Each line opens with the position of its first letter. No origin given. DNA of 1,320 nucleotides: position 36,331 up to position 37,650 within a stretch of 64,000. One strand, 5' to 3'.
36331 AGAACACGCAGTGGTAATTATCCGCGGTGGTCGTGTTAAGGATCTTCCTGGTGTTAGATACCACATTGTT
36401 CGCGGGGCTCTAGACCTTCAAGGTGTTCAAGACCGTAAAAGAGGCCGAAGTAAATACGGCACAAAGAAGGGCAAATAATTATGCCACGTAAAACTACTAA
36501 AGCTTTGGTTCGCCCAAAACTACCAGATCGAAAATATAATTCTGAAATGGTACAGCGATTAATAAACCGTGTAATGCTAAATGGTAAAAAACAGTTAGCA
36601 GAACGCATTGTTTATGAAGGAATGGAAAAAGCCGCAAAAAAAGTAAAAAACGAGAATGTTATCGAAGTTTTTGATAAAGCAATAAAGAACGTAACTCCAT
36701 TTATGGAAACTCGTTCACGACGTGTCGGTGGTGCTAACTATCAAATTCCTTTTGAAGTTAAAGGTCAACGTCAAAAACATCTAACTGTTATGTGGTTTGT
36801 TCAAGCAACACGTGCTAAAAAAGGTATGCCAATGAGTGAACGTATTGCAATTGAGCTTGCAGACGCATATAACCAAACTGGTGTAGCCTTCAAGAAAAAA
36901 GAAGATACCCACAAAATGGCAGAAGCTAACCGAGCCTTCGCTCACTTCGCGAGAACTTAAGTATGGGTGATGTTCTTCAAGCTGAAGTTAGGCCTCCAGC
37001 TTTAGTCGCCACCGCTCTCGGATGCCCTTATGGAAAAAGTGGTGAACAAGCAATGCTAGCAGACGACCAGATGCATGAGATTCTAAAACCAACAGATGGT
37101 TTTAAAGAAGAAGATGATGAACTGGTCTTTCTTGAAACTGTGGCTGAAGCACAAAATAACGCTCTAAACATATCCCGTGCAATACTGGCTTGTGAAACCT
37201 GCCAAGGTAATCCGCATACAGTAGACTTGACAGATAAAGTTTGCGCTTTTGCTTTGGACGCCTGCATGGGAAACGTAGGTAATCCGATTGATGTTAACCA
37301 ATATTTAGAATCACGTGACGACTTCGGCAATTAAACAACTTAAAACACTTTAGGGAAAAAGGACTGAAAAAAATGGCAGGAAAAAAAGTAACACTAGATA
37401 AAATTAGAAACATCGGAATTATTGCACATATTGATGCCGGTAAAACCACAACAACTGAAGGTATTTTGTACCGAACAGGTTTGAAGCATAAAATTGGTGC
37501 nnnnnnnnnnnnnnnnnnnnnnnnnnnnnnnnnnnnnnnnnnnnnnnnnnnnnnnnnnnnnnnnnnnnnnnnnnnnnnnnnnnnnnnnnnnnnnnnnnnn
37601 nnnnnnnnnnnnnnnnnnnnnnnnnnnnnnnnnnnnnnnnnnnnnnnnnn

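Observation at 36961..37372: Orphan acidic Cys-containing ORF wedged between rpsG and fusA in the str operon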

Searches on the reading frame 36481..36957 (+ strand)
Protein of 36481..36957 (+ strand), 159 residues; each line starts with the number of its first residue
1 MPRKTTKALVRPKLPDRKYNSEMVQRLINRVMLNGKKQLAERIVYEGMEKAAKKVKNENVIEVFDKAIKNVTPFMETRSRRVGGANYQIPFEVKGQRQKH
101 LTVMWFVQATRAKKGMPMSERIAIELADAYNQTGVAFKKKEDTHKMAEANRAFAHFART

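Call 3: search_protein_families(library=pfam, proteins=[window:36481-36957:+], max_evalue=1)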
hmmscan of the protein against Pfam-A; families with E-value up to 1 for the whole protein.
window:36481-36957:+ (159 aa): 3 families
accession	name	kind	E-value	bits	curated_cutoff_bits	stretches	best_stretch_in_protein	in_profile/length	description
PF00177.27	Ribosomal_S7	-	1.5e-52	177.6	24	1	6-151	4-148/148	Ribosomal protein S7p/S5e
PF01323.26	DSBA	-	0.1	12.8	25.6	1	84-149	68-131/191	DSBA-like thioredoxin domain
PF22238.1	RIP_P131-like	-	0.16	12.8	27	1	47-99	28-81/96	RIP/P131 family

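Call 10: find_related_loci(query=window:36481-36957:+, collection=genome_contigs, flank=6000)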
Query window:36481-36957:+ (159 aa) in genome_contigs; peptide patterns used: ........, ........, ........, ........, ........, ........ (x = any residue, [..] = any of these).
600 stretches matched a pattern (row limit reached: there are more); 595 encode a relative of the query (tblastn E <= 1e-3); the best 80 are kept; 80 distinct loci.
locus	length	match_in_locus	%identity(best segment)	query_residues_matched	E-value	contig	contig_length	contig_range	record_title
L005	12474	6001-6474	87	1-158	1e-93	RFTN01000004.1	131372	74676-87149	MAG: bacterium isolate WB4_3_0875 contig_100_3, whole genome shotgun sequence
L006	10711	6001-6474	76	1-158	9e-82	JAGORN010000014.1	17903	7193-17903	Candidatus Saccharibacteria bacterium isolate Gw_Eff_bin_272 Gw_Eff_6746_length_17903_cov_10.116787, whole genome shotgu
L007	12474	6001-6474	77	1-158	2e-80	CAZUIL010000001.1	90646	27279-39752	MAG TPA_asm: uncultured Candidatus Saccharibacteria bacterium isolate SRP144015_co1_52 genome assembly, contig: NODE_129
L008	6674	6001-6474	76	1-158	1e-79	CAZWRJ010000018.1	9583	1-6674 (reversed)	MAG TPA_asm: uncultured Candidatus Saccharibacteria bacterium isolate SRP200132_co2_25 genome assembly, contig: NODE_678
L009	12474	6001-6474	77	1-158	5e-79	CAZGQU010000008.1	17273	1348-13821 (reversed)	MAG TPA_asm: uncultured Candidatus Saccharibacteria bacterium isolate SRP144015_co1_132 genome assembly, contig: NODE_16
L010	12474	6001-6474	76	1-158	1e-78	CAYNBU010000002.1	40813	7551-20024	MAG TPA_asm: uncultured Candidatus Saccharibacteria bacterium isolate SRP344714_co2_88 genome assembly, contig: NODE_228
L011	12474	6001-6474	74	1-158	2e-78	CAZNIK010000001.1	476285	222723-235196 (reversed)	MAG TPA_asm: uncultured Candidatus Saccharibacteria bacterium isolate binchicken_co245_158 genome assembly, contig: NODE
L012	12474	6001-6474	76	1-158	6e-78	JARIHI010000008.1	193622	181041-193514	MAG: Candidatus Saccharibacteria bacterium isolate CullarsAll.DT.34 k141_973205, whole genome shotgun sequence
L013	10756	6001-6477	75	1-159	5e-78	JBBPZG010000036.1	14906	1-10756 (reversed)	MAG: Candidatus Saccharimonadales bacterium isolate bin.36 bin.36_S4Ck141_308712_length_14906_cov_10.4697, whole genome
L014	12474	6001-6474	74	1-158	5e-78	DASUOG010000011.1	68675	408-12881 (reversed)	MAG TPA_asm: Candidatus Saccharimonadales bacterium isolate SMAG_U1622 k141_1350996, whole genome shotgun sequence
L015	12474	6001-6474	73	1-158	3e-78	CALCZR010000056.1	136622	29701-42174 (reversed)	MAG TPA_asm: uncultured Candidatus Saccharibacteria bacterium isolate SRR6231146_bin.58_CONCOCT_v1.1_MAG genome assembly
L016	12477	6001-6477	73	1-159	4e-78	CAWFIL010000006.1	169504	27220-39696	MAG: uncultured bacterium isolate MFD02134.bin.2.167 genome assembly, contig: contig_60368, whole genome shotgun sequenc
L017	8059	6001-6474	75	1-158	6e-78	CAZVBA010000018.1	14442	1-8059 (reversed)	MAG TPA_asm: uncultured Candidatus Saccharibacteria bacterium isolate SRP200132_co1_559 genome assembly, contig: NODE_73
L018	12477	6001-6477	74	1-159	3e-77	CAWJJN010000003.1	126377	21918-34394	MAG: uncultured Candidatus Saccharibacteria bacterium isolate MFD05674.bin.1.49 genome assembly, contig: contig_167348,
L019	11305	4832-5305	73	1-158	5e-77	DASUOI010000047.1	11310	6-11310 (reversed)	MAG TPA_asm: Candidatus Saccharimonadales bacterium isolate SMAG_U1624 k141_1672082, whole genome shotgun sequence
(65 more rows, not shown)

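Call 46: find_related_loci(query=window:36481-36957:+, collection=metagenome_contigs, flank=3000)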
Query window:36481-36957:+ (159 aa) in metagenome_contigs; peptide patterns used: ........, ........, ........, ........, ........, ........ (x = any residue, [..] = any of these).
600 stretches matched a pattern (row limit reached: there are more); 590 encode a relative of the query (tblastn E <= 1e-3); the best 80 are kept; 80 distinct loci.
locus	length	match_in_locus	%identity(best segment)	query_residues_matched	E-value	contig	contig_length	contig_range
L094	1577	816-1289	83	1-158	1e-96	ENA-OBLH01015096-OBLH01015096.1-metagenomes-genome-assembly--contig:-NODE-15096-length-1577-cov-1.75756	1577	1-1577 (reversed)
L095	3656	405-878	85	1-158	6e-91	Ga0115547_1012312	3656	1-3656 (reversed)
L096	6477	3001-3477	75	1-159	2e-80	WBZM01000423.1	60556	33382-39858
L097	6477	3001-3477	76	1-159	3e-80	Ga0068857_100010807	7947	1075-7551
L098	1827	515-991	72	1-159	2e-83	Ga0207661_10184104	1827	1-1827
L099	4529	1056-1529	74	1-158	9e-80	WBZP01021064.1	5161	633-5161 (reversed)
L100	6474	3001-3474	73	1-158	2e-79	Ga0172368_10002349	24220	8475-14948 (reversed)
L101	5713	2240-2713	76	1-158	6e-79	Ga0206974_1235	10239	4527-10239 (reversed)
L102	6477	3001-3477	72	1-159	2e-78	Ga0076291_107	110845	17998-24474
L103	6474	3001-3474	73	1-158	1e-78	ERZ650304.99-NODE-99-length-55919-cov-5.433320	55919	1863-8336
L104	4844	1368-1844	74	1-159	2e-78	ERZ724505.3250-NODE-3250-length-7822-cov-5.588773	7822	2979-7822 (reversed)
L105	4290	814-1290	73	1-159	4e-78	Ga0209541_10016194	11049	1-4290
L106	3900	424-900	73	1-159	5e-78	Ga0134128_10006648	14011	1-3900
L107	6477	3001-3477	73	1-159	4e-78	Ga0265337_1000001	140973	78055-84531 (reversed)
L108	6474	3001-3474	75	1-158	6e-78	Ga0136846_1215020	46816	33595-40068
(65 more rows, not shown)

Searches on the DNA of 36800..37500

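Call 42: search_rna_families(source=window, start=36800, end=37500, threshold=evalue, max_evalue=1)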
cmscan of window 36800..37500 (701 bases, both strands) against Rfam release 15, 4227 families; matches with E-value up to 1: 1.
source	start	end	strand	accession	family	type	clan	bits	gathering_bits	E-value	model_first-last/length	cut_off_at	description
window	37181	37236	+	RF02475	GlsR6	Gene; snRNA; snoRNA; CD-box;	-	14.7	75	0.92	1-59/59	no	Small nucleolar RNA GlsR6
